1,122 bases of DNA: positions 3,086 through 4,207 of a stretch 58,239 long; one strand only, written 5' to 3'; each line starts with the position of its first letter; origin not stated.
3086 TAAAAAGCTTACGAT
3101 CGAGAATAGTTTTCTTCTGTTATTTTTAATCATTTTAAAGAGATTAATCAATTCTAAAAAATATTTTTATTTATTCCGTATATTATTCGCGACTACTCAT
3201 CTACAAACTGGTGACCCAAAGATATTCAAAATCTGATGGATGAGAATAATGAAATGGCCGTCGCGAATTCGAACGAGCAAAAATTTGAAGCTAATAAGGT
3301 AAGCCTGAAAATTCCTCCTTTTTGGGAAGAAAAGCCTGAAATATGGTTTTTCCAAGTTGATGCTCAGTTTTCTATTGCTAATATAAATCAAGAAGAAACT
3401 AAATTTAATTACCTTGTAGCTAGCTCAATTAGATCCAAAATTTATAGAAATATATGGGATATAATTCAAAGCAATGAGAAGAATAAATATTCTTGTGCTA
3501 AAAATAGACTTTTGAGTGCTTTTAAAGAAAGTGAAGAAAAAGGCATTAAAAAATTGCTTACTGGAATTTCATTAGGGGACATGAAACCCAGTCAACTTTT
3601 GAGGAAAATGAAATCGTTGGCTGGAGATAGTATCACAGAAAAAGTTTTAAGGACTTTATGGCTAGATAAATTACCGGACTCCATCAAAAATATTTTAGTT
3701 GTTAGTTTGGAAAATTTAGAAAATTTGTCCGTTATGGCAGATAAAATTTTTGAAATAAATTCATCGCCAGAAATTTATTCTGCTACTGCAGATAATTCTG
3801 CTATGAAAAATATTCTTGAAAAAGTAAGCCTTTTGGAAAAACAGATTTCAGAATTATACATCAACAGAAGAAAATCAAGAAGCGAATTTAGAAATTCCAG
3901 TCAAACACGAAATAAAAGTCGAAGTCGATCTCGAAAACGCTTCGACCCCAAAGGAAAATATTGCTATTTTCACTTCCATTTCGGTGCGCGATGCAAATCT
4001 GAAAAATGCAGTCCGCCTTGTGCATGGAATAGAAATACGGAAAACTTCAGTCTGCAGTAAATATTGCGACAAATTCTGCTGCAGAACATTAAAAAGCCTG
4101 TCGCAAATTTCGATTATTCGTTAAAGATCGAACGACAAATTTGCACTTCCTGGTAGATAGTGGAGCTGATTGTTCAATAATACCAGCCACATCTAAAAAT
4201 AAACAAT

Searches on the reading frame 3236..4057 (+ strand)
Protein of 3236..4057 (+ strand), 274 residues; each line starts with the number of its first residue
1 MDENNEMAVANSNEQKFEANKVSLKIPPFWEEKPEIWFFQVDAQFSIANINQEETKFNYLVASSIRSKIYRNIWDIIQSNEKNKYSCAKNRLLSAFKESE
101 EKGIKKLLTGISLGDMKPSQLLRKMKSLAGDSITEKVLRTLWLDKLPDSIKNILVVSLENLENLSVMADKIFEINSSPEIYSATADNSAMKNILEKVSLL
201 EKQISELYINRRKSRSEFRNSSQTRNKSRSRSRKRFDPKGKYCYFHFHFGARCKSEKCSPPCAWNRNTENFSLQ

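Call 23: list_cluster_members(proteins=[window:3236-4057:+, window:4961-5803:+, window:6105-7199:+, window:29446-29796:-, window:28875-29180:-, window:54706-55077:+, window:54474-54767:+, window:27833-28111:-, window:24468-24740:+, window:12141-12302:+])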
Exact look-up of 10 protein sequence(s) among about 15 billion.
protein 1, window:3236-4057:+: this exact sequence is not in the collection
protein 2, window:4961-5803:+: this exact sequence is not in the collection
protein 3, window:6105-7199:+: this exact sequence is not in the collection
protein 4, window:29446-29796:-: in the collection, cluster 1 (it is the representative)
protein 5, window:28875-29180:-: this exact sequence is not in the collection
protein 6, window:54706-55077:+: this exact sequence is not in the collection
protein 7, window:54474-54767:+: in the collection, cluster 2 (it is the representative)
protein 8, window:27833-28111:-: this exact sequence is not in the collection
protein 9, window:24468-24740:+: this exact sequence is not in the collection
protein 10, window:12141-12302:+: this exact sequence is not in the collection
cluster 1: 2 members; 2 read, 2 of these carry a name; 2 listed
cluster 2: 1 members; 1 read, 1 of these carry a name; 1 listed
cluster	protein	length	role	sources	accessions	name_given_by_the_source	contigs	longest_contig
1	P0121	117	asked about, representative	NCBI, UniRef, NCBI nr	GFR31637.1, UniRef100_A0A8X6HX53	hypothetical protein TNCT_704891 [Trichonephila clavata] | Uncharacterized protein n=1 Tax=Trichonephila clavata TaxID=2740835 RepID=A0A8X6HX53_TRICU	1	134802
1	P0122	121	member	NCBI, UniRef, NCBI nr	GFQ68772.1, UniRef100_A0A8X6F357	hypothetical protein TNCT_552381 [Trichonephila clavata] | Uncharacterized protein n=1 Tax=Trichonephila clavata TaxID=2740835 RepID=A0A8X6F357_TRICU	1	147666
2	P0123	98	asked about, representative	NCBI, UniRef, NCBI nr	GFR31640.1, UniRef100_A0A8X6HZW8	hypothetical protein TNCT_704901 [Trichonephila clavata] | Uncharacterized protein n=1 Tax=Trichonephila clavata TaxID=2740835 RepID=A0A8X6HZW8_TRICU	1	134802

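Call 30: find_encoding_contigs(protein=P0121, flank=10000, max_places=3)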
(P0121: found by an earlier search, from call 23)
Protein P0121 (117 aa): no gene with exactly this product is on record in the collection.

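Call 69: search_protein_families(library=pfam, proteins=[window:3236-4057:+], max_evalue=0.001)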
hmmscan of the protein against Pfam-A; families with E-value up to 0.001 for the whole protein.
window:3236-4057:+ (274 aa): 1 family
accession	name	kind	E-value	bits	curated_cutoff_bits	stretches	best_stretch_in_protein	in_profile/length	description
PF23055.1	DUF7041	-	5.5e-21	75.2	28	1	26-108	1-84/85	Domain of unknown function (DUF7041)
